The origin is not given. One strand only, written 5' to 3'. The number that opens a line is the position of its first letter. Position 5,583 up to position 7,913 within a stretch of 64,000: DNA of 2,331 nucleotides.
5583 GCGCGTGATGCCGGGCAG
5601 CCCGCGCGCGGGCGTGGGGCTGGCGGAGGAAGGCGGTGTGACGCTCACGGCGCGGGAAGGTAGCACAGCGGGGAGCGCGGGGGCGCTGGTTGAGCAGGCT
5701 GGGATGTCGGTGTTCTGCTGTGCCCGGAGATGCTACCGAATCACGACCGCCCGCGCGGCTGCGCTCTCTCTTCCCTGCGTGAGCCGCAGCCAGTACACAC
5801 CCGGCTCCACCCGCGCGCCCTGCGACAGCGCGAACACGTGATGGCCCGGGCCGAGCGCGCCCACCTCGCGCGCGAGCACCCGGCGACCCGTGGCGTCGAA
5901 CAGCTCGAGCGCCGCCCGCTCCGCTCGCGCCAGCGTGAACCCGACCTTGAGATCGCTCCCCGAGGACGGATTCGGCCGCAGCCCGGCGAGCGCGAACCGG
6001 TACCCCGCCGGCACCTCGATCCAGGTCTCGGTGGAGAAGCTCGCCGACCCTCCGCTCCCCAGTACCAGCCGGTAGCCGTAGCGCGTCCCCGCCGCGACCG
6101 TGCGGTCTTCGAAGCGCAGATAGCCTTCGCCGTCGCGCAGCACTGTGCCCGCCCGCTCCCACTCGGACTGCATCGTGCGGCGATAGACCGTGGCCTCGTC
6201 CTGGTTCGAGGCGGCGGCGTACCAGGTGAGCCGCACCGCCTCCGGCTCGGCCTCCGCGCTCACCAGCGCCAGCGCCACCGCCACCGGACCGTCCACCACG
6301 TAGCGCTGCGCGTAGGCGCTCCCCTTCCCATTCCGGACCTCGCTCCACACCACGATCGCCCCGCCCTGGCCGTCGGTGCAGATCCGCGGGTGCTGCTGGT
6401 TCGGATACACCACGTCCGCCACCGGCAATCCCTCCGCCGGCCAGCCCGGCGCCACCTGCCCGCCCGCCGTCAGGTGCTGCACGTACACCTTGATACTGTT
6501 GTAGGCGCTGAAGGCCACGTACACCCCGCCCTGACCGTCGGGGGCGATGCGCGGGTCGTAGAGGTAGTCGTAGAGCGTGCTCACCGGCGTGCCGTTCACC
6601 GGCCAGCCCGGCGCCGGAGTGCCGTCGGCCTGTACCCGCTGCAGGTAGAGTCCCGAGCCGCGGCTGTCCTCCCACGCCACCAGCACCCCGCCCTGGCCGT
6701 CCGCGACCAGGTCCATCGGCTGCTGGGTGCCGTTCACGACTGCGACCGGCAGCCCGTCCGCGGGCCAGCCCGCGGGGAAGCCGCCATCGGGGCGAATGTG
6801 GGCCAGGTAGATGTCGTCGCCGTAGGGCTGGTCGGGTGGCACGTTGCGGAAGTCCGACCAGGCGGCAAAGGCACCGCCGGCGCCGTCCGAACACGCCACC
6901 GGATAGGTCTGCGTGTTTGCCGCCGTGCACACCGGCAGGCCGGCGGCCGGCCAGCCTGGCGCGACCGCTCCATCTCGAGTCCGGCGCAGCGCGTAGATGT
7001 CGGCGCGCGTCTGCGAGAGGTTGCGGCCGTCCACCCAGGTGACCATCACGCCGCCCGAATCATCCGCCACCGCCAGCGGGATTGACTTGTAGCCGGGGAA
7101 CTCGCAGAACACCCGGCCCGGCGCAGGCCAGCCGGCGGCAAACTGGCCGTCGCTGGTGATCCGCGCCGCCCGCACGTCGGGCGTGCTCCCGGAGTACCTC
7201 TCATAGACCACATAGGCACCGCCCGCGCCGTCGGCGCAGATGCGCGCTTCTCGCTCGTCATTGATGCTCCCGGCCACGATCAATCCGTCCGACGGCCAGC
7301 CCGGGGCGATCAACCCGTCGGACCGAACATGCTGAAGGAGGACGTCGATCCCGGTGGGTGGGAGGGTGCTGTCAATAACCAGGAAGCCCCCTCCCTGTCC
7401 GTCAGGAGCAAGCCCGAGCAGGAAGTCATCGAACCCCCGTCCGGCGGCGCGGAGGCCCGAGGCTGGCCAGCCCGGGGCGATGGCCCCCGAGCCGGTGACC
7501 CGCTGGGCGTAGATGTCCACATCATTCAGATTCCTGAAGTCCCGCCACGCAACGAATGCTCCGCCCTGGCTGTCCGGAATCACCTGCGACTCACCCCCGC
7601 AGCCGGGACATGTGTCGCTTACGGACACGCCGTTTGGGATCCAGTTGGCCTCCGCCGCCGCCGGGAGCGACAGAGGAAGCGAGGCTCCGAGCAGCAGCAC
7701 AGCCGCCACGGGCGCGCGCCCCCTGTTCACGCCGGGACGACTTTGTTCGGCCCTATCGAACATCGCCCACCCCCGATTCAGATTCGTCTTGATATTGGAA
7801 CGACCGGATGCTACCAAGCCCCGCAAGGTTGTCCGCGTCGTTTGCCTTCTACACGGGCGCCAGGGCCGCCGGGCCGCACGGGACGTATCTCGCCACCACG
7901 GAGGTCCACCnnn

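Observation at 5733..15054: Three adjacent giant secreted beta-propeller proteins sharing a T9SS/FlgD-Ig-type C-terminal domain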

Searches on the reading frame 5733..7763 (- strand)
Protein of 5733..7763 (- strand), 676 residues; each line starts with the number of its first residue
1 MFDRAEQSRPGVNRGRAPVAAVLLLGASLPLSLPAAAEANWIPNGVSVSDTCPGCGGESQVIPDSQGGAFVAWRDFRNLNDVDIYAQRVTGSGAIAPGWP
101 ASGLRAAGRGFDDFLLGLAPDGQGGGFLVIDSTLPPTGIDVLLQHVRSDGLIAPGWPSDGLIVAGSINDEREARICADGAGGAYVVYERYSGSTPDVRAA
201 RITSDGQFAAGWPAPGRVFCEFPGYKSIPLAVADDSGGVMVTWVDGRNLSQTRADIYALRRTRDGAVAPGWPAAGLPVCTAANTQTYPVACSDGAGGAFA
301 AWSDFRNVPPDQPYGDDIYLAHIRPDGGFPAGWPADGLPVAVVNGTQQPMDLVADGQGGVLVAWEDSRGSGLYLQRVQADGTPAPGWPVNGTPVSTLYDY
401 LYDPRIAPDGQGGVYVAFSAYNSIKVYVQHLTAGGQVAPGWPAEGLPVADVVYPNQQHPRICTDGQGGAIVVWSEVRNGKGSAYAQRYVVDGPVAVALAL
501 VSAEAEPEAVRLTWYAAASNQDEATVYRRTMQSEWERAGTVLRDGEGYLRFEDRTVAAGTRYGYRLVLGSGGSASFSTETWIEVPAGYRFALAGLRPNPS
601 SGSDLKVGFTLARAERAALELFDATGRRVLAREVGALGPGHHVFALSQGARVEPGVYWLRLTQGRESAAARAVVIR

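Call 3: search_protein_families(library=pfam, proteins=[window:5733-7763:-], max_evalue=0.01)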
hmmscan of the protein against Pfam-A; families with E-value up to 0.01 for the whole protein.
window:5733-7763:- (676 aa): 1 family
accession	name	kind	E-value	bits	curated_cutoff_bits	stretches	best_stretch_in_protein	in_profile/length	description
PF13860.13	FlgD_ig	-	0.0035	17.7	27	0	605-663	12-75/79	FlgD Ig-like domain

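Call 4: search_protein_families(library=ncbifam, proteins=[window:5733-7763:-], max_evalue=0.01)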
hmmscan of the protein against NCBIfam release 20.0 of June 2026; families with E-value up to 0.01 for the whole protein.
window:5733-7763:- (676 aa): 1 family
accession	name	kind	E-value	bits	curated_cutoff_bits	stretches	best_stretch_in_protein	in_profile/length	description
TIGR04183.1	Por_Secre_tail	domain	4.6e-05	23.3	23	1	597-669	3-66/72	T9SS type A sorting domain-containing protein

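Call 8: find_homologous_proteins(query=window:5733-7763:-)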
Query window:5733-7763:- (676 aa): 1849 proteins with E <= 0.001 among 8000 candidates; the best 120 are listed.
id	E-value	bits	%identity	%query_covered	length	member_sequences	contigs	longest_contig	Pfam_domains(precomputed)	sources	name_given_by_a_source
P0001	0.0e+0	1493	100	97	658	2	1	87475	-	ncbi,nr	ncbi:MAG: hypothetical protein HZC42_13915 [Candidatus Eisenbacteria bacterium]|nr:hypothetical prot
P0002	0.0e+0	1031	76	90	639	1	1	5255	-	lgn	-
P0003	3.2e-215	735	37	91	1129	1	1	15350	PF18962.8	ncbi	-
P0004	1.4e-174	601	48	92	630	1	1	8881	-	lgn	-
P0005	4.3e-168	579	45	98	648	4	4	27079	-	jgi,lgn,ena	-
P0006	2.3e-163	563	44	98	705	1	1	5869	-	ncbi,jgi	jgi:hypothetical protein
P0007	2.2e-162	560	44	82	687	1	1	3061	-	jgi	-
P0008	4.3e-160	553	45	95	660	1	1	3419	-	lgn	-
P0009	2.4e-159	550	40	97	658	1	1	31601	PF18962.8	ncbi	-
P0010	3.1e-159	550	42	97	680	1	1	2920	-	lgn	-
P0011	1.2e-158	548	42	97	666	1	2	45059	-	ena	-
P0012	8.4e-156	538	45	94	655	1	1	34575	-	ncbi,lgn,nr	ncbi:MAG: hypothetical protein HZC42_12015 [Candidatus Eisenbacteria bacterium]|nr:hypothetical prot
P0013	1.0e-153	532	44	91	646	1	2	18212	-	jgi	jgi:hypothetical protein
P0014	4.6e-152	526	39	95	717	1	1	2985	-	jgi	jgi:hypothetical protein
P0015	3.4e-151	523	39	94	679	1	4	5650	-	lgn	-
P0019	1.1e-149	518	41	95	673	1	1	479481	PF18962.8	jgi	jgi:hypothetical protein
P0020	1.2e-149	518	40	97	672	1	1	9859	PF18962.8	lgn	-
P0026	7.2e-147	509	30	92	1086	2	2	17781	PF14061.13,PF13860.13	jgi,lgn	jgi:hypothetical protein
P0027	1.1e-146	508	44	94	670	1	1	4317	PF18962.8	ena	-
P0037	2.3e-144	501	42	98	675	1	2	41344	PF18962.8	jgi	jgi:hypothetical protein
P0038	5.4e-143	496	42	94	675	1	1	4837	PF18962.8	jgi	jgi:hypothetical protein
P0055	1.3e-137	478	43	96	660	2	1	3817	PF18962.8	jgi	jgi:hypothetical protein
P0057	3.4e-137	477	40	95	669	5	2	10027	PF18962.8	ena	-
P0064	1.9e-136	475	41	96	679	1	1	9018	PF18962.8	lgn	-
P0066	2.4e-136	474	42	90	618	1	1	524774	-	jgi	jgi:hypothetical protein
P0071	8.2e-136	472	39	82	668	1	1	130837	PF18962.8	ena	-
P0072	8.3e-136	472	43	95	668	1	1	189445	PF18962.8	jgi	jgi:hypothetical protein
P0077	3.8e-135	470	40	95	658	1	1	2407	PF18962.8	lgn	-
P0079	8.8e-135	469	40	100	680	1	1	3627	PF18962.8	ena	-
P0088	5.7e-134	466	33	69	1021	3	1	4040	PF13860.13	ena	-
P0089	8.0e-134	466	40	95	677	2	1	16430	PF18962.8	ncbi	-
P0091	1.8e-133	465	29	94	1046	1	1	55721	PF13860.13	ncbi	-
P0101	3.5e-132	460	39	95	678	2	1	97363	PF18962.8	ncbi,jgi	jgi:hypothetical protein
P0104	6.9e-132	459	41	90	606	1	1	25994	PF18962.8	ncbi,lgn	-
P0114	9.0e-131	456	42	97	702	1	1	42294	PF18962.8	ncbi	-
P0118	7.8e-130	453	43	95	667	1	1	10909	PF18962.8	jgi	jgi:hypothetical protein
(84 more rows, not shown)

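Call 12: find_encoding_contigs(protein=P0001, flank=10000, max_places=4)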
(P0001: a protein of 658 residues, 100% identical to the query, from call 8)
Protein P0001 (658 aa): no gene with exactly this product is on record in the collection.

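Call 31: predict_structure(alignment_id=A1)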
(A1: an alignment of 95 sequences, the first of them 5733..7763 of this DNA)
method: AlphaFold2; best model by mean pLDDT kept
length: 676 residues; sequences in the alignment: 95
mean_pLDDT: 91.1   pTM: 0.76
mean pLDDT of the five models: 91.1, 91.1, 90.2, 90.0, 89.9
residues with pLDDT >= 90: 542; 70-90: 81; 50-70: 30; < 50: 23
segments of 3 or more residues with pLDDT < 50: 1-15, 32-37
pLDDT, mean of each block of 10 residues (from residue 1): 43 50 59 50 87 78 96 90 95 94 92 94 97 88 98 97 94 97 98 95 98 96 96 97 96 96 98 98 96 97 94 90 98 97 95 96 93 97 97 97 97 96 96 94 94 90 95 91 92 64 94 80 92 97 89 97 93 84 95 93 95 96 97 94 93 97 97 94
secondary structure, 60 per line:
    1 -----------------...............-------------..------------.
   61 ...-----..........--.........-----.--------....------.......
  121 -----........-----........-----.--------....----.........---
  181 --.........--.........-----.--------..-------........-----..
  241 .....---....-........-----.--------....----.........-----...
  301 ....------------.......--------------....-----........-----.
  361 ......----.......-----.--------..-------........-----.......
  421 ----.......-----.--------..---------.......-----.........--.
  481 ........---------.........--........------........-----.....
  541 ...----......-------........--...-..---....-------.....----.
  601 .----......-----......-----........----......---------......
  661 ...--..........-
elements in order: H18-32 E60-63 E69-78 E81-89 E104-107 E114-120 E126-133 E139-146 E161-164 E169-177 E183-191 E194-202 E226-233 E239-245 H249-252 E254-261 E276-279 E284-292 E298-304 E317-323 E338-341 E347-354 E360-366 E371-377 E401-408 E414-420 E425-431 E457-463 E469-477 E480-488 E498-506 E509-516 E523-530 E536-543 E548-553 E561-568 E580-583 E591-595 E606-611 E617-622 E628-635 E640-645 E655-663 E666-675

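Call 48: find_encoding_contigs(protein=P0012, flank=8000, max_places=2)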
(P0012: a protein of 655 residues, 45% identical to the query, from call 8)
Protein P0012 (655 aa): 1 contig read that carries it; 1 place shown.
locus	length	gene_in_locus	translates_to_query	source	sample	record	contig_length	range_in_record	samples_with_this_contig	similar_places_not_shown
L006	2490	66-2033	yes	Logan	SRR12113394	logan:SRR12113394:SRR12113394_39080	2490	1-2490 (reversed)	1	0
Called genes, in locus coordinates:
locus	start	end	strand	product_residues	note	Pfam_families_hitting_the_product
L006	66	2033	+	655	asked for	-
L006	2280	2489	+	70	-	?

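Call 49: find_encoding_contigs(protein=P0019, flank=8000, max_places=2)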
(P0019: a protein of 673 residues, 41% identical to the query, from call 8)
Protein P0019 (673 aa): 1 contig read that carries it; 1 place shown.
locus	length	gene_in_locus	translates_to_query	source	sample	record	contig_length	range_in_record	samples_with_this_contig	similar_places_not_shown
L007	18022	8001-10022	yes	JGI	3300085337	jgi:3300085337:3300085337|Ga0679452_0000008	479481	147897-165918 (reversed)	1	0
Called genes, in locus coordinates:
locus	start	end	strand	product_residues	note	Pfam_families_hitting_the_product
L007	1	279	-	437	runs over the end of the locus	-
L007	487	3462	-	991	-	PF13623:SurA_N_2, PF13624:SurA_N_3, PF13145:Rotamase_2 (weak), PF00639:Rotamase, PF13145:Rotamase_2, PF13616:Rotamase_3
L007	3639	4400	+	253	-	PF02578:Cu-oxidase_4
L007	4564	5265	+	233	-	PF00160:Pro_isomerase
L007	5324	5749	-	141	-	PF03479:PCC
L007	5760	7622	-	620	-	PF04389:Peptidase_M28, PF16254:DUF4910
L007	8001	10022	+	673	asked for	PF18962:Por_Secre_tail (weak)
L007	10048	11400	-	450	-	PF26314:MptA_B_family, PF09594:GT87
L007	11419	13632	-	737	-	PF19077:Big_13 (faint)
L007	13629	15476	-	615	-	PF05580:Peptidase_S55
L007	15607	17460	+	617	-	PF02574:S-methyl_trans, PF02219:MTHFR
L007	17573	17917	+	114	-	PF04020:Phage_holin_4_2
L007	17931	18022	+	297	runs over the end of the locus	PF13646:HEAT_2 (faint)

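Call 50: find_encoding_contigs(protein=P0066, flank=8000, max_places=2)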
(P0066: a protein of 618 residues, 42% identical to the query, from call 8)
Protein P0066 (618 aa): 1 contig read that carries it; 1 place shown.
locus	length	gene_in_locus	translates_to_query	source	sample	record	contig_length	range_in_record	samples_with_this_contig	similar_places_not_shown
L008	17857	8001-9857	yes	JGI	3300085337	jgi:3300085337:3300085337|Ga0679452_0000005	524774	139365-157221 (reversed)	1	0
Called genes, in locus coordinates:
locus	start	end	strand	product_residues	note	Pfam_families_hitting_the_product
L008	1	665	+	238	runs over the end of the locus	PF13489:Methyltransf_23, PF13847:Methyltransf_31 (weak), PF08241:Methyltransf_11, PF08242:Methyltransf_12, PF13649:Methyltransf_25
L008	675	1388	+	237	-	PF02310:B12-binding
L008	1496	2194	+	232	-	PF01209:Ubie_methyltran, PF02353:CMAS, PF13489:Methyltransf_23, PF13847:Methyltransf_31, PF08241:Methyltransf_11, PF08242:Methyltransf_12, PF13649:Methyltransf_25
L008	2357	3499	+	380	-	PF02771:Acyl-CoA_dh_N, PF02770:Acyl-CoA_dh_M, PF00441:Acyl-CoA_dh_1, PF08028:Acyl-CoA_dh_2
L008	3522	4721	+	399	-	PF08495:FIST, PF10442:FIST_C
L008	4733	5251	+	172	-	PF00293:NUDIX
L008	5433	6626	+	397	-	PF00108:Thiolase_N, PF02803:Thiolase_C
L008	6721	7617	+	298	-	PF02737:3HCDH_N, PF03446:NAD_binding_2 (weak), PF00725:3HCDH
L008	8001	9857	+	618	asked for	-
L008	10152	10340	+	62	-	-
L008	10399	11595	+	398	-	PF02771:Acyl-CoA_dh_N, PF02770:Acyl-CoA_dh_M, PF22924:ACOX_C_alpha1 (faint), PF00441:Acyl-CoA_dh_1, PF08028:Acyl-CoA_dh_2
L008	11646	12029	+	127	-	-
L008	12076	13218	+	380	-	PF02771:Acyl-CoA_dh_N, PF02770:Acyl-CoA_dh_M, PF00441:Acyl-CoA_dh_1, PF08028:Acyl-CoA_dh_2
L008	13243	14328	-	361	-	-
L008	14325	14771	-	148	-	PF09828:ChrB_C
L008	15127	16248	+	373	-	PF04015:DUF362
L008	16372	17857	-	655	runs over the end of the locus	PF22807:TrAA12 (faint), PF07995:GSDH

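Call 94: search_solved_structures(query=A1, max_evalue=1)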
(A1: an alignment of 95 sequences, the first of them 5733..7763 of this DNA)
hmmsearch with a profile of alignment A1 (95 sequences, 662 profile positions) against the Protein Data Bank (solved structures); distinct sequences matched with E-value up to 1: 3.
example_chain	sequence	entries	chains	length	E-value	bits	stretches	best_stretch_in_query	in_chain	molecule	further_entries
3mpc_A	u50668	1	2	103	0.29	12.2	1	493-572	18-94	Fn3-like protein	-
26gp_Q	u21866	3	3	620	0.34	11.9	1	200-240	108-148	Structural protein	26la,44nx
9whd_A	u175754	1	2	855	0.4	11.7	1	581-655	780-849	GH167 glycoside hydrolase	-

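Call 95: find_encoding_contigs(protein=P0002, flank=6000, max_places=2)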
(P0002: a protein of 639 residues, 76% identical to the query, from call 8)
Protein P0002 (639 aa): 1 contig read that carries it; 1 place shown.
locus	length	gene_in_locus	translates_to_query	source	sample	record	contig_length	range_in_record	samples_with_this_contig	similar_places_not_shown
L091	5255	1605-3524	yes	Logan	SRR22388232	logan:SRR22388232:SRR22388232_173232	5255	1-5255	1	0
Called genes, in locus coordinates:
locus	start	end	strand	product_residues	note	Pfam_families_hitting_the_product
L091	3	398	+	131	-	?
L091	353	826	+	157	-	PF07291:MauE, PF07681:DoxX (weak)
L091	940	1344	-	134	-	PF13860:FlgD_ig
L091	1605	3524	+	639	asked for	-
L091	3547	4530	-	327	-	-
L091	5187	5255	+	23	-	?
